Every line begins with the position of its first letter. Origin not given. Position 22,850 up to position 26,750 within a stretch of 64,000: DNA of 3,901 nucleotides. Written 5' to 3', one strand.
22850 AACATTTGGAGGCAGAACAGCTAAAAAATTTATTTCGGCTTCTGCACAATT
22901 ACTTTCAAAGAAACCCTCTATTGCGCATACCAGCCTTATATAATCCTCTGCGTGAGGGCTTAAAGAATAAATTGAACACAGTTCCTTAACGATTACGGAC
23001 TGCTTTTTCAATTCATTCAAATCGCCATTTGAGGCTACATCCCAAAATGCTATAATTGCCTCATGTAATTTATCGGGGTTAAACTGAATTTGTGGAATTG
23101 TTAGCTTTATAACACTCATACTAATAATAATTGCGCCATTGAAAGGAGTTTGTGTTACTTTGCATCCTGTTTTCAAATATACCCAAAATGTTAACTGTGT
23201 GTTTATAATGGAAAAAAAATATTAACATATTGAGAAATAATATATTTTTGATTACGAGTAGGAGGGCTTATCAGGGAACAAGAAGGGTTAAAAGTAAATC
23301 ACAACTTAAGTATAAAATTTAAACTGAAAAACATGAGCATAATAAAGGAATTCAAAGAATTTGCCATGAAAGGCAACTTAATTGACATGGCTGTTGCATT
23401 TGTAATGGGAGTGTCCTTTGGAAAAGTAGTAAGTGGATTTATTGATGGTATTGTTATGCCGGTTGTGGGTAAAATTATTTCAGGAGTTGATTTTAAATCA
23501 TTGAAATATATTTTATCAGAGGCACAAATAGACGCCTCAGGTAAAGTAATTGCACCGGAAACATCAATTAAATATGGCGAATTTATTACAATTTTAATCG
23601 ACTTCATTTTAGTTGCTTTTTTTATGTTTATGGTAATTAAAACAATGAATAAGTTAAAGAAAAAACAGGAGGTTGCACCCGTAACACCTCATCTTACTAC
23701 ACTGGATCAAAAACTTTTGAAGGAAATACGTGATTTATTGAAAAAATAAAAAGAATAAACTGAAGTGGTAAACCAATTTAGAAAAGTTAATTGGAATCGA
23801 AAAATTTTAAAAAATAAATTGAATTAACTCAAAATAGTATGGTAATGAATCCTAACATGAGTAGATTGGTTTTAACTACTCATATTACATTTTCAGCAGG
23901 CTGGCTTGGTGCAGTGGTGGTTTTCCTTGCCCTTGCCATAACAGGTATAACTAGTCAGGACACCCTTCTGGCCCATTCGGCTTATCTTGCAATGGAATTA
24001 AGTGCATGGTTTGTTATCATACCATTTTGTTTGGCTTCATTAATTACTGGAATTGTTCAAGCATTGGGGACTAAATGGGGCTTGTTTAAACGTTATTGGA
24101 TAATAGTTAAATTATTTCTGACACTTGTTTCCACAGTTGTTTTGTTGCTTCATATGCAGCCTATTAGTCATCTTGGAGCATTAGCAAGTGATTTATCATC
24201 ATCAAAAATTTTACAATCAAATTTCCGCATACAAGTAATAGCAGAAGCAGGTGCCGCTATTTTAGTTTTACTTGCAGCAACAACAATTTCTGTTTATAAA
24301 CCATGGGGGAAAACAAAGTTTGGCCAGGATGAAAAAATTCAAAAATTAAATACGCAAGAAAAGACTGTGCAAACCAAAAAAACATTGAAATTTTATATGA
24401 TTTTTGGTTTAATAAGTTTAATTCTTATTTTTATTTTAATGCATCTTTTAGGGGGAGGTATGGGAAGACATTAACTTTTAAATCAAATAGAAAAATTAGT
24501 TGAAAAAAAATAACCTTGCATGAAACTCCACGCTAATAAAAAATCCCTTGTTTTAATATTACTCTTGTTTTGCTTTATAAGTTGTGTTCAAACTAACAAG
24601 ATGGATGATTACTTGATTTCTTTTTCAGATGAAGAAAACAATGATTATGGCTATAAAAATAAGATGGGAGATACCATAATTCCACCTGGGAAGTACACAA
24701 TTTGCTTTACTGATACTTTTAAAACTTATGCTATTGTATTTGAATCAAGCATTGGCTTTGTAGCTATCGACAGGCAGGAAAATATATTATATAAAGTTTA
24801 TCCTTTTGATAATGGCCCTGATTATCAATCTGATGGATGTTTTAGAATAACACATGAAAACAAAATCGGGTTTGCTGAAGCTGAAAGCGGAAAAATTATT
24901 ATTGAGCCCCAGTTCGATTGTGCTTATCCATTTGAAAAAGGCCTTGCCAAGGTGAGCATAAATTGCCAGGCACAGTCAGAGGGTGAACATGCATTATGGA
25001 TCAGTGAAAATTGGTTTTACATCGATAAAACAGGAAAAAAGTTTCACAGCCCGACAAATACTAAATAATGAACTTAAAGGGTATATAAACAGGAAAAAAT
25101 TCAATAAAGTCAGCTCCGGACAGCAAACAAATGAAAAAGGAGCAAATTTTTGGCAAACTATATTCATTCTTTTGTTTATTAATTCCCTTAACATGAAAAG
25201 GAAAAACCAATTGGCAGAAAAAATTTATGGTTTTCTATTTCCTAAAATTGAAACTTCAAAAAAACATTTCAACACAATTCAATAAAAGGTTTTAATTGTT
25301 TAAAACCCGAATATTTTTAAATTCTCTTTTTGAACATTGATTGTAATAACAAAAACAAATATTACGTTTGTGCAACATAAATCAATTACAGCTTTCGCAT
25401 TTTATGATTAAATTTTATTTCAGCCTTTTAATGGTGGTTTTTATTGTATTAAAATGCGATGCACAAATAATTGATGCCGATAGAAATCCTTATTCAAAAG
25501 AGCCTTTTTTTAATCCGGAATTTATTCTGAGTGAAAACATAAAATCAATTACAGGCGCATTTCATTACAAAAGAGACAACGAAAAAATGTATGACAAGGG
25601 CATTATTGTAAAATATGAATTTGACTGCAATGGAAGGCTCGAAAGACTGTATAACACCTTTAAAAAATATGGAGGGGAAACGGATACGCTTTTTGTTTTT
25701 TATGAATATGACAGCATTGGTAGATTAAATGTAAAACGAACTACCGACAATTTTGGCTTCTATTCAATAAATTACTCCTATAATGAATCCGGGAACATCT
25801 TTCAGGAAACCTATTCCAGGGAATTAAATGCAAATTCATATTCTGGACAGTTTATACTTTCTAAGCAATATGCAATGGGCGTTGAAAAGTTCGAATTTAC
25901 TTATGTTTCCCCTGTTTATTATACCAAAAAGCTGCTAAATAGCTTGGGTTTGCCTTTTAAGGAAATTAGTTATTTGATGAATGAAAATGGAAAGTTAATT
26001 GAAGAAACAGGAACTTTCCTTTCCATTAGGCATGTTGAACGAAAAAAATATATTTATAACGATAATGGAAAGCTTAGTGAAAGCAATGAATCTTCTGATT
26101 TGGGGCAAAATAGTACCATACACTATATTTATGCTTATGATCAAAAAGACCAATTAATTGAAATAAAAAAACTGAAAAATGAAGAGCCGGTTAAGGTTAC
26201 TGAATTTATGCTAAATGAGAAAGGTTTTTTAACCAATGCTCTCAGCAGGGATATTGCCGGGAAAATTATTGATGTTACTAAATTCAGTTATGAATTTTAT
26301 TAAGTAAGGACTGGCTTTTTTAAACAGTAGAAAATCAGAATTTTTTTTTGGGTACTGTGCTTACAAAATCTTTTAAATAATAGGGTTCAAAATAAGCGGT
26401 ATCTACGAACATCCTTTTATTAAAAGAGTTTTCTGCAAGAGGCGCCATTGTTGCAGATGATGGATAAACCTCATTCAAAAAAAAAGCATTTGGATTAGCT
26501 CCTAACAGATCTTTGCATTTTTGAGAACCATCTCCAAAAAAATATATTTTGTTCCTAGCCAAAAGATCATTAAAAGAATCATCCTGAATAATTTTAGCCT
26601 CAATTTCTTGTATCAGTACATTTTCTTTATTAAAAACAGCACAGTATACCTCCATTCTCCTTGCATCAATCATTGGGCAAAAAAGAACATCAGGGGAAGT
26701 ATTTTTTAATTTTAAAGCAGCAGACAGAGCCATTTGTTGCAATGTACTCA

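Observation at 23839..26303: Uncharacterised same-strand trio: polytopic membrane protein, WG-repeat lipoprotein and a small standalone YD-repeat secreted protein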

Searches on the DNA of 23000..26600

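Call 37: search_rna_families(source=window, start=23000, end=26600, threshold=evalue, max_evalue=1)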
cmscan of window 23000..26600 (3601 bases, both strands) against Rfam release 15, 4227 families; matches with E-value up to 1: 0.
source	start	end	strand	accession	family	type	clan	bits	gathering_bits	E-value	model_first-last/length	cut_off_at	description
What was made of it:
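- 25069..25403 (.): AT-rich 335-nt spacer upstream of gene 3; only the promoter-proximal 70 nt or so are conserved. There is no Rfam match (call 37).
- Checked: It contains no Rfam match (call 37).
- Tried and rejected: Non-coding RNA or riboswitch in the AT-rich gap: no Rfam match at E≤1 (call 37).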

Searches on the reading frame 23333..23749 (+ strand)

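Call 3: search_protein_families(library=pfam, proteins=[window:23333-23749:+], max_evalue=1)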
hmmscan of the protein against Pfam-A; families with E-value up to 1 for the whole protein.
window:23333-23749:+ (138 aa): 3 families
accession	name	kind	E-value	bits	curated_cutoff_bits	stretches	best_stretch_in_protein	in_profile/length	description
PF01741.23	MscL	-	5.8e-37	127.2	27.4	1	3-137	1-123/123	Large-conductance mechanosensitive channel, MscL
PF15793.11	SHLD2_C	-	0.079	12.8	27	1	52-125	91-164/166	Shieldin complex subunit 2, C-terminal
PF20721.2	C19orf12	-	0.13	12.5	30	1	10-63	41-93/163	C19orf12-like protein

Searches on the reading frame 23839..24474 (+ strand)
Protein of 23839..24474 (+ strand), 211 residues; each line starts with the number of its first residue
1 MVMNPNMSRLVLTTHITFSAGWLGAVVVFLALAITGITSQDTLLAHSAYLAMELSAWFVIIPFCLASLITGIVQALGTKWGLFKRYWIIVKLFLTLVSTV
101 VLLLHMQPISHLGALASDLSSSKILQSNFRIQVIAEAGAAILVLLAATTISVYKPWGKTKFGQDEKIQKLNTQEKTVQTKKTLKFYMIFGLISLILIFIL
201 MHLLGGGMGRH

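Call 3: search_protein_families(library=pfam, proteins=[window:23839-24474:+], max_evalue=1)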
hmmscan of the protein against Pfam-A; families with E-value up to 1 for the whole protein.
window:23839-24474:+ (211 aa): 3 families
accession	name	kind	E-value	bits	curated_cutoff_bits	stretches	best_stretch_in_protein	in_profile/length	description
PF16311.10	TMEM100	-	0.25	11.4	34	1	49-105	46-101/133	Transmembrane protein 100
PF10027.14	DUF2269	-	0.26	11.8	28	0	10-136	2-132/150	Predicted integral membrane protein (DUF2269)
PF03134.24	TB2_DP1_HVA22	-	0.71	10.3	27.2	0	168-199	7-37/77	TB2/DP1, HVA22 family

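Call 4: search_protein_families(library=ncbifam, proteins=[window:23839-24474:+], max_evalue=1)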
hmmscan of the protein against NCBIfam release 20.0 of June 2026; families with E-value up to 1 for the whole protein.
window:23839-24474:+ (211 aa): 1 family
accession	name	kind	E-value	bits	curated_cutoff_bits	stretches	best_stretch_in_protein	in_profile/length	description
NF000043.1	tet_MFS_P_a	exception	0.00081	18.3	750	1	84-204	159-278/420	tetracycline efflux MFS transporter TetA(P)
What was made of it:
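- It is small, and its individual HMM scores are below threshold (calls 3, 4).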

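Call 36: find_homologous_proteins(query=window:23839-24474:+, max_evalue=0.001)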
Query window:23839-24474:+ (211 aa): 2130 proteins with E <= 0.001 among 2831 candidates; the best 120 are listed.
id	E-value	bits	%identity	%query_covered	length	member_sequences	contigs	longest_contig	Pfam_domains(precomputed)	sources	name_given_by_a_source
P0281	1.8e-126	438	100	99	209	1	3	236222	-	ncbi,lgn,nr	ncbi:MAG: hypothetical protein H0V01_01355 [Bacteroidetes bacterium]|nr:hypothetical protein [Bacter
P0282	4.0e-87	309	68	99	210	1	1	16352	-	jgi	jgi:hypothetical protein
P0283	3.5e-86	306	68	99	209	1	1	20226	-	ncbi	-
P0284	8.5e-86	305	69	100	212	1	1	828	-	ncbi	-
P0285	1.3e-84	301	65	100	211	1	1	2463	-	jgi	jgi:hypothetical protein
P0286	2.8e-83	297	66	100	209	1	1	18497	-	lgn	-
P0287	1.3e-82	294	64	100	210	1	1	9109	-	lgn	-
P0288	1.5e-81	291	67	99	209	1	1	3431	-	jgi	jgi:hypothetical protein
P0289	2.2e-81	290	66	96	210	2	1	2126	-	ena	-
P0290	3.9e-81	290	65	100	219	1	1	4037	-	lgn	-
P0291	2.7e-80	287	66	99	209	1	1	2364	-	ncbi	-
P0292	4.1e-80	286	68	87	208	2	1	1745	-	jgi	jgi:hypothetical protein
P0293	7.4e-80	285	65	99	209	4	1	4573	-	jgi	jgi:hypothetical protein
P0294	2.3e-79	284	64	100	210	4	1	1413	-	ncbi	-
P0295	3.3e-79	283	66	99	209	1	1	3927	-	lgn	-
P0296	3.5e-79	283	63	99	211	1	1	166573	-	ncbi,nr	ncbi:MAG: hypothetical protein M3R36_00475 [Bacteroidota bacterium]|nr:hypothetical protein [Bactero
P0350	1.7e-72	261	57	100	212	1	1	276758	-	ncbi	ncbi:hypothetical protein [Spirosoma areae]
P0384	6.5e-70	253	60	99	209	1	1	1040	PF10027.15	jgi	jgi:hypothetical protein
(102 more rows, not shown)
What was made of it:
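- On DUF2269 (PF10027), gene 1: One homolog carries a precomputed PF10027 hit (call 36).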

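Call 38: find_encoding_contigs(protein=P0296, flank=4000, max_places=1)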
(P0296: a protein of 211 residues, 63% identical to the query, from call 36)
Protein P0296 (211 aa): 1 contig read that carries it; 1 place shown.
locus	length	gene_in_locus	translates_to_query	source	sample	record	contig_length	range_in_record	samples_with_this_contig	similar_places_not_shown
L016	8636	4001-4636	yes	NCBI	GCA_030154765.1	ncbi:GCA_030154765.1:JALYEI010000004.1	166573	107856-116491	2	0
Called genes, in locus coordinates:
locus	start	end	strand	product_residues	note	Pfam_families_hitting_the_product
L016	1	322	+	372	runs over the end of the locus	PF08240:ADH_N, PF16912:Glu_dehyd_C, PF00107:ADH_zinc_N, PF13602:ADH_zinc_N_2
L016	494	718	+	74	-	PF00403:HMA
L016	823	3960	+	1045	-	PF00873:ACR_tran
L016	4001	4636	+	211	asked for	-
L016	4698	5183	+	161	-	-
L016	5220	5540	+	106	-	PF03860:Csp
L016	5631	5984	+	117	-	PF00403:HMA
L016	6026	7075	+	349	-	PF21783:YNCE (faint), PF10282:Lactonase (faint), PF22494:choice_anch_I (faint), PF25174:Beta-prop_THOC3 (faint)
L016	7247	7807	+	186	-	-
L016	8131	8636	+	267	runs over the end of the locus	PF20367:DUF6662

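Call 39: find_encoding_contigs(protein=P0350, flank=4000, max_places=1)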
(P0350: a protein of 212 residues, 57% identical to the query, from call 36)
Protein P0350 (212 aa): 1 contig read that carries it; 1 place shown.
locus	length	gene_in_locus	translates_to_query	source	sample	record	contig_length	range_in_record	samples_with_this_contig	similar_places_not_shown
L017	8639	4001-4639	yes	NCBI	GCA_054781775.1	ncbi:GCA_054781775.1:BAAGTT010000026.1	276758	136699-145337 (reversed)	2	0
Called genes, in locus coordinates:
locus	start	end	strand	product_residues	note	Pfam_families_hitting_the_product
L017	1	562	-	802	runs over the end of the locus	PF00122:E1-E2_ATPase, PF00702:Hydrolase, PF08282:Hydrolase_3 (faint)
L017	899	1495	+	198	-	PF12833:HTH_18, PF00165:HTH_AraC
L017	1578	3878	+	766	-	PF00403:HMA, PF00122:E1-E2_ATPase, PF00702:Hydrolase, PF08282:Hydrolase_3 (weak)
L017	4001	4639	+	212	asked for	-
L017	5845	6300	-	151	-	-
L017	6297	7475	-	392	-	-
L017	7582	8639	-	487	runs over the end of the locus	PF13481:AAA_25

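Call 40: find_encoding_contigs(protein=P0283, flank=4000, max_places=1)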
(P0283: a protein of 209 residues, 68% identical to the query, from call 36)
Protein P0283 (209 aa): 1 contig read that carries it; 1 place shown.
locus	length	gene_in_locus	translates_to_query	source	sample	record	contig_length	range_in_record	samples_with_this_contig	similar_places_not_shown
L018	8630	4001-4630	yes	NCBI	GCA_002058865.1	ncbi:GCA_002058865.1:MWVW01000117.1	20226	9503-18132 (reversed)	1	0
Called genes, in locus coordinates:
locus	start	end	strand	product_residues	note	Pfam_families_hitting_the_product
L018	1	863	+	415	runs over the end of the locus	PF02321:OEP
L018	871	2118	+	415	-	PF19335:HMBD, PF25919:BSH_CusB, PF25869:3HB_CusB, PF25975:CzcB_C, PF25989:YknX_C (weak)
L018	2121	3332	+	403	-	PF19335:HMBD, PF25919:BSH_CusB, PF25869:3HB_CusB (weak), PF25954:Beta-barrel_RND_2, PF25967:RND-MFP_C, PF25975:CzcB_C (weak), PF25989:YknX_C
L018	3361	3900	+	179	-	PF12833:HTH_18, PF00165:HTH_AraC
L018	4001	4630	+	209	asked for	-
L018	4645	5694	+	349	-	PF13088:BNR_2 (faint)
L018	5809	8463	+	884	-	PF00403:HMA, PF19335:HMBD, PF00122:E1-E2_ATPase, PF00702:Hydrolase, PF08282:Hydrolase_3 (faint)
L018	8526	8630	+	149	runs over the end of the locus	-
